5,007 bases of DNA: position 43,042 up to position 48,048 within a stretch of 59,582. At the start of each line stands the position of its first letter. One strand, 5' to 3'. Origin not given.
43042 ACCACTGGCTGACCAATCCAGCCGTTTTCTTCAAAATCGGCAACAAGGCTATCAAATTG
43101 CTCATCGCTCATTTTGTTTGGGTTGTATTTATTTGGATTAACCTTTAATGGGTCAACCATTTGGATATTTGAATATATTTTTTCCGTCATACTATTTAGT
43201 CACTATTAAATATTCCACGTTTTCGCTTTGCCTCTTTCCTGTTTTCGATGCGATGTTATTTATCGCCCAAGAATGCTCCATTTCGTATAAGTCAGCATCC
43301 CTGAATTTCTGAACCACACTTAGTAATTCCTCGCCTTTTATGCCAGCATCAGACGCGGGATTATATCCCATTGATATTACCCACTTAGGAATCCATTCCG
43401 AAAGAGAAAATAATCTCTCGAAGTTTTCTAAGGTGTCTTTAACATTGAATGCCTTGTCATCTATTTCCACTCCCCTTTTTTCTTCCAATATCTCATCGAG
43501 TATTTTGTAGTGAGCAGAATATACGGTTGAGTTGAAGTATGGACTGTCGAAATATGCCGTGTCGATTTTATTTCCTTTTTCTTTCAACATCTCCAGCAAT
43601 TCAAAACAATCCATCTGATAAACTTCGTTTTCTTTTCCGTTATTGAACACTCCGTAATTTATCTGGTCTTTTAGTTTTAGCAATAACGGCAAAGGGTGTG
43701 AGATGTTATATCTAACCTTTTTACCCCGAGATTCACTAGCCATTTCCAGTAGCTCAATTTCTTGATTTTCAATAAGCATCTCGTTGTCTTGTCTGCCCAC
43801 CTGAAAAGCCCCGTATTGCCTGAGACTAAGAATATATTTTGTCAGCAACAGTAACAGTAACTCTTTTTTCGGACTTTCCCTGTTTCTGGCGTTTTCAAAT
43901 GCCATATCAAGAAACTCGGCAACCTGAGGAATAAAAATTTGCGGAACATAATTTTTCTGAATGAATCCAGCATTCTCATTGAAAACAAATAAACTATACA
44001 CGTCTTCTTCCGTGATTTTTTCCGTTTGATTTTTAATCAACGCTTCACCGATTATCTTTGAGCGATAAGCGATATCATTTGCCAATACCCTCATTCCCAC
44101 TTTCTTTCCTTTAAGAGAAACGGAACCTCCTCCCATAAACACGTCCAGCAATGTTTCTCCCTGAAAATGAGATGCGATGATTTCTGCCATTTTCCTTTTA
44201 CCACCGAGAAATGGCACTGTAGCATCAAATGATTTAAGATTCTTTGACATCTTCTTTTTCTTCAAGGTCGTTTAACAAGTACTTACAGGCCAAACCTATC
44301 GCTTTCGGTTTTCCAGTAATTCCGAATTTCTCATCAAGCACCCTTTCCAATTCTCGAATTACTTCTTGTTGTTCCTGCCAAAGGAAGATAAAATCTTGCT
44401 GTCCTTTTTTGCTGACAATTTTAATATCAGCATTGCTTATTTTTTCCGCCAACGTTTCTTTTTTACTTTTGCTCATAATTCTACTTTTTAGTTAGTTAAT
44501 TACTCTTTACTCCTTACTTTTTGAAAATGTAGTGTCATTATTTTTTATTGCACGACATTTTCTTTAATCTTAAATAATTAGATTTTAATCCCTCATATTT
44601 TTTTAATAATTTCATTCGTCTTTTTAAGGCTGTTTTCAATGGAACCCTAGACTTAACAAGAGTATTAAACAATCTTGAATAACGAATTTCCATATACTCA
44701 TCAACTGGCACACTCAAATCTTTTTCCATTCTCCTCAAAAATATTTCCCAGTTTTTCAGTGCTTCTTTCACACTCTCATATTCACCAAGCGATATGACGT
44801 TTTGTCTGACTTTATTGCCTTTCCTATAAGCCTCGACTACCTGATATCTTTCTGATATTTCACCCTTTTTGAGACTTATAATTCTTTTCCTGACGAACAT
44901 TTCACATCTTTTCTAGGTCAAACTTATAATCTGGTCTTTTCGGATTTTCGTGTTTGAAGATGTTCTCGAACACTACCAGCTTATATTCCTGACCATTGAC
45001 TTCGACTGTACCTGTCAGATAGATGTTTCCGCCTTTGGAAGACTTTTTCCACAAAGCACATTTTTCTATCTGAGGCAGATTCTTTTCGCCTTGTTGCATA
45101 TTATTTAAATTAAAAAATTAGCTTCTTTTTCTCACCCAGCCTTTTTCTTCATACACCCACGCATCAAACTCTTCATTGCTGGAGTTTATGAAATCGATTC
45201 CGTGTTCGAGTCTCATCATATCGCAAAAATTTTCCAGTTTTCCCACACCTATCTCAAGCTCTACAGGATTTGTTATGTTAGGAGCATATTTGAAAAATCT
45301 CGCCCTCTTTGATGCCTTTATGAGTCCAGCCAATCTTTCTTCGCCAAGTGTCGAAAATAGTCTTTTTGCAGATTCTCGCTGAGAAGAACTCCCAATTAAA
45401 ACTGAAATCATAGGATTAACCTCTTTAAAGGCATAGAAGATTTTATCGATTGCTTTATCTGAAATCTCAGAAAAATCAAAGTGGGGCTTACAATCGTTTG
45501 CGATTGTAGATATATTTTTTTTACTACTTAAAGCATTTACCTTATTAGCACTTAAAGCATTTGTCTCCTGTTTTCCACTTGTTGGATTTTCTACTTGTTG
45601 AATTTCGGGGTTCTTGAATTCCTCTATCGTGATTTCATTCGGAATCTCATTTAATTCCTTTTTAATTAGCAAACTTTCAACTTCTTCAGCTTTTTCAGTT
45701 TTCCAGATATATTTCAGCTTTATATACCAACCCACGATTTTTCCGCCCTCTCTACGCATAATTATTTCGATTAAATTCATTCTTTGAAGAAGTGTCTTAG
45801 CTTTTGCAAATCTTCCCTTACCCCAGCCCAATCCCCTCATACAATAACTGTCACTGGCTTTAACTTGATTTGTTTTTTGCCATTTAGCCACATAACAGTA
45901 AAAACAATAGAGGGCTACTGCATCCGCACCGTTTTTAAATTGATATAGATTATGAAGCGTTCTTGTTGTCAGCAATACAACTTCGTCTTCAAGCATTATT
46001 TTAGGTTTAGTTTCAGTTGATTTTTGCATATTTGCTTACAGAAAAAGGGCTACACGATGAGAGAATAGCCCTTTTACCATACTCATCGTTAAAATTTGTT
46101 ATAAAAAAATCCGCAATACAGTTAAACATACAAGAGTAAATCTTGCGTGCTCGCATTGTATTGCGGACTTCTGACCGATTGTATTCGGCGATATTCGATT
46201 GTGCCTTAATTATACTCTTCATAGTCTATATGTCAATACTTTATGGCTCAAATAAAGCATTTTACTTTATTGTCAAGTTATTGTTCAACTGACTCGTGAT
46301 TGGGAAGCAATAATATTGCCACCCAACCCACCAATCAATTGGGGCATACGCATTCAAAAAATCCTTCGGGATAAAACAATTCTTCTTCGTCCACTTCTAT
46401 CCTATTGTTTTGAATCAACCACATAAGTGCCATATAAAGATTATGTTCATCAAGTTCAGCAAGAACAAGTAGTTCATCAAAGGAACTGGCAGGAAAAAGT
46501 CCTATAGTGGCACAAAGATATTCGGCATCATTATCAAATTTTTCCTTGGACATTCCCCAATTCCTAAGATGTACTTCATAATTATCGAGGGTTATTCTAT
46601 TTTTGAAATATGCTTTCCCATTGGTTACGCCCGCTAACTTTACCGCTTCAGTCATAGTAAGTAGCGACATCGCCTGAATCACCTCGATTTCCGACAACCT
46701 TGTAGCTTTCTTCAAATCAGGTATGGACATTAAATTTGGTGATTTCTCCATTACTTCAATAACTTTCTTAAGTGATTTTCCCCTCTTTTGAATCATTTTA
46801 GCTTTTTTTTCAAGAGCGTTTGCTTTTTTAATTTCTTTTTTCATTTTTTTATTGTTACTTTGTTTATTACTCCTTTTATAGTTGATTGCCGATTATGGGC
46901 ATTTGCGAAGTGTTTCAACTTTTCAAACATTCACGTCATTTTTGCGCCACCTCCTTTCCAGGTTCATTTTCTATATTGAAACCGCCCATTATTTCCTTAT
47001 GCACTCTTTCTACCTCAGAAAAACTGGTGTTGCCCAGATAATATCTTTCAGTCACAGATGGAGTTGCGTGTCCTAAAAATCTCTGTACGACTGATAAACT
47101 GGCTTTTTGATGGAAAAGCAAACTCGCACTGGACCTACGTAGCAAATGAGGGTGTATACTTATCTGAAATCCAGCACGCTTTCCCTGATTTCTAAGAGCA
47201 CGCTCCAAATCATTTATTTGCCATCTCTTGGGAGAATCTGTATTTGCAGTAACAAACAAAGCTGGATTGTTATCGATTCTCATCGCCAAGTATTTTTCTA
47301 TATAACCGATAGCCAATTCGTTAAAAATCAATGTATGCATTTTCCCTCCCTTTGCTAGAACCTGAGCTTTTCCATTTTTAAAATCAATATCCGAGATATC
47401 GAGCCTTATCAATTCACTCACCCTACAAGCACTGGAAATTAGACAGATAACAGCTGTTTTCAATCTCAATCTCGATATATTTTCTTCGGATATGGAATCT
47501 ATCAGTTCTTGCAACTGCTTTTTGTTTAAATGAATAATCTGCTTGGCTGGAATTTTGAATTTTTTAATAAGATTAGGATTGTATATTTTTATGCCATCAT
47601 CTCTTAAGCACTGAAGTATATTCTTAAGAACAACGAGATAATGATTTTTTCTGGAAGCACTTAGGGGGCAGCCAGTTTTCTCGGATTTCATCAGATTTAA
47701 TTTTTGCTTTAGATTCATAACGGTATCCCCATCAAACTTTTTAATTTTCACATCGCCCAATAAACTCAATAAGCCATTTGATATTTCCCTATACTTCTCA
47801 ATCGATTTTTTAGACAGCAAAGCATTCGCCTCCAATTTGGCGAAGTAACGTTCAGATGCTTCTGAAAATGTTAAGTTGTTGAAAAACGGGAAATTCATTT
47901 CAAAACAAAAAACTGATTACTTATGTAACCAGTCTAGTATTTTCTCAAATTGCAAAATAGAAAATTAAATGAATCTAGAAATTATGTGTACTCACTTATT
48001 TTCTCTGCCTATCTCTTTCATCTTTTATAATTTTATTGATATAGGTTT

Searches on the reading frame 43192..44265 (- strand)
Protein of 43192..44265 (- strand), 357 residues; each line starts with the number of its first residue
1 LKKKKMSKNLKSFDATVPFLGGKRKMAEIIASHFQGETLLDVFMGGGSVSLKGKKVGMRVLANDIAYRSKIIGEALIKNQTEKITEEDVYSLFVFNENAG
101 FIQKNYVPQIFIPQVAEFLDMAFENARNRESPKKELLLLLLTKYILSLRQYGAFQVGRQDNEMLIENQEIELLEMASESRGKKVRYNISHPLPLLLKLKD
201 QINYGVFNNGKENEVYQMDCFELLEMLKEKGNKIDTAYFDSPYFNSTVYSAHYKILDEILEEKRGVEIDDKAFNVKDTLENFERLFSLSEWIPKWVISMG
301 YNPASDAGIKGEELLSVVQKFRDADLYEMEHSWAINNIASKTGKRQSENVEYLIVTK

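Call 14: search_protein_families(library=pfam, proteins=[window:43192-44265:-], max_evalue=0.01)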
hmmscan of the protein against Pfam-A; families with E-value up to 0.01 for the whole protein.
window:43192-44265:- (357 aa): 2 families
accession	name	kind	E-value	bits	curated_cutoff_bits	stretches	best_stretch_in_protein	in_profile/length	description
PF02086.21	MethyltransfD12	-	4e-15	56.7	22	1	19-116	1-93/253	D12 class N6 adenine-specific DNA methyltransferase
PF03602.21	Cons_hypoth95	-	0.00025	21.2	24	0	207-270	87-152/182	Conserved hypothetical protein 95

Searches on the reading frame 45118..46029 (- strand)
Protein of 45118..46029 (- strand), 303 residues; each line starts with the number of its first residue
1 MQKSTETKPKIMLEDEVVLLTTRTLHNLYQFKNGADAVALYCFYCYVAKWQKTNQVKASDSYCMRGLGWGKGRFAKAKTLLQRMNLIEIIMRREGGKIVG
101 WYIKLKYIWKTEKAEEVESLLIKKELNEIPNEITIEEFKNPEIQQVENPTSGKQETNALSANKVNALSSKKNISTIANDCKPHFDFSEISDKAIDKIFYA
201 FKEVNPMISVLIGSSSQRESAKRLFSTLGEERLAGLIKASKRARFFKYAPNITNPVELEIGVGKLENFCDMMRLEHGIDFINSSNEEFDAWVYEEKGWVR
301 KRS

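Call 15: search_protein_families(library=pfam, proteins=[window:45118-46029:-], max_evalue=0.01)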
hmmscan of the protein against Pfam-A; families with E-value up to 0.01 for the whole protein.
window:45118-46029:- (303 aa): 0 families

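Call 97: search_protein_families(library=phrogs, proteins=[window:45118-46029:-], max_evalue=0.001)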
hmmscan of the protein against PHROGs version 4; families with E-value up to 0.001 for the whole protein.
window:45118-46029:- (303 aa): 2 families
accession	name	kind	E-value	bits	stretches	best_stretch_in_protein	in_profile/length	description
phrog_186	-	DNA, RNA and nucleotide metabolism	3.6e-06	27.9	1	33-178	39-175/308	DnaD-like helicase loader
phrog_7882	-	DNA, RNA and nucleotide metabolism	0.0006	20.4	1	63-178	72-175/314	DnaD-like helicase loader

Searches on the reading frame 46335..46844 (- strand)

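Call 15: search_protein_families(library=pfam, proteins=[window:46335-46844:-], max_evalue=0.01)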
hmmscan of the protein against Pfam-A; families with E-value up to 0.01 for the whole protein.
window:46335-46844:- (169 aa): 1 family
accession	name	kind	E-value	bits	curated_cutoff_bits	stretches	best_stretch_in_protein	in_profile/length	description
PF10771.15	DUF2582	-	0.0052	17.3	24.2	0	121-155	24-58/65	Winged helix-turn-helix domain (DUF2582)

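Call 97: search_protein_families(library=phrogs, proteins=[window:46335-46844:-], max_evalue=0.001)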
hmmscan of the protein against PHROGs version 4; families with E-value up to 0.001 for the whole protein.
window:46335-46844:- (169 aa): 0 families

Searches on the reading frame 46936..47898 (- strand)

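Call 15: search_protein_families(library=pfam, proteins=[window:46936-47898:-], max_evalue=0.01)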
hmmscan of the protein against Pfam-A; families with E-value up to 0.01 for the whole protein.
window:46936-47898:- (320 aa): 2 families
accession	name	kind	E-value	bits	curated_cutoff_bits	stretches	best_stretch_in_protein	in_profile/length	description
PF00589.27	Phage_integrase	-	1.9e-26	93.3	27.1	1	124-287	3-166/172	Phage integrase family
PF11917.13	DUF3435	-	0.00014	21.4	25.8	1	229-291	176-239/418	Protein of unknown function (DUF3435)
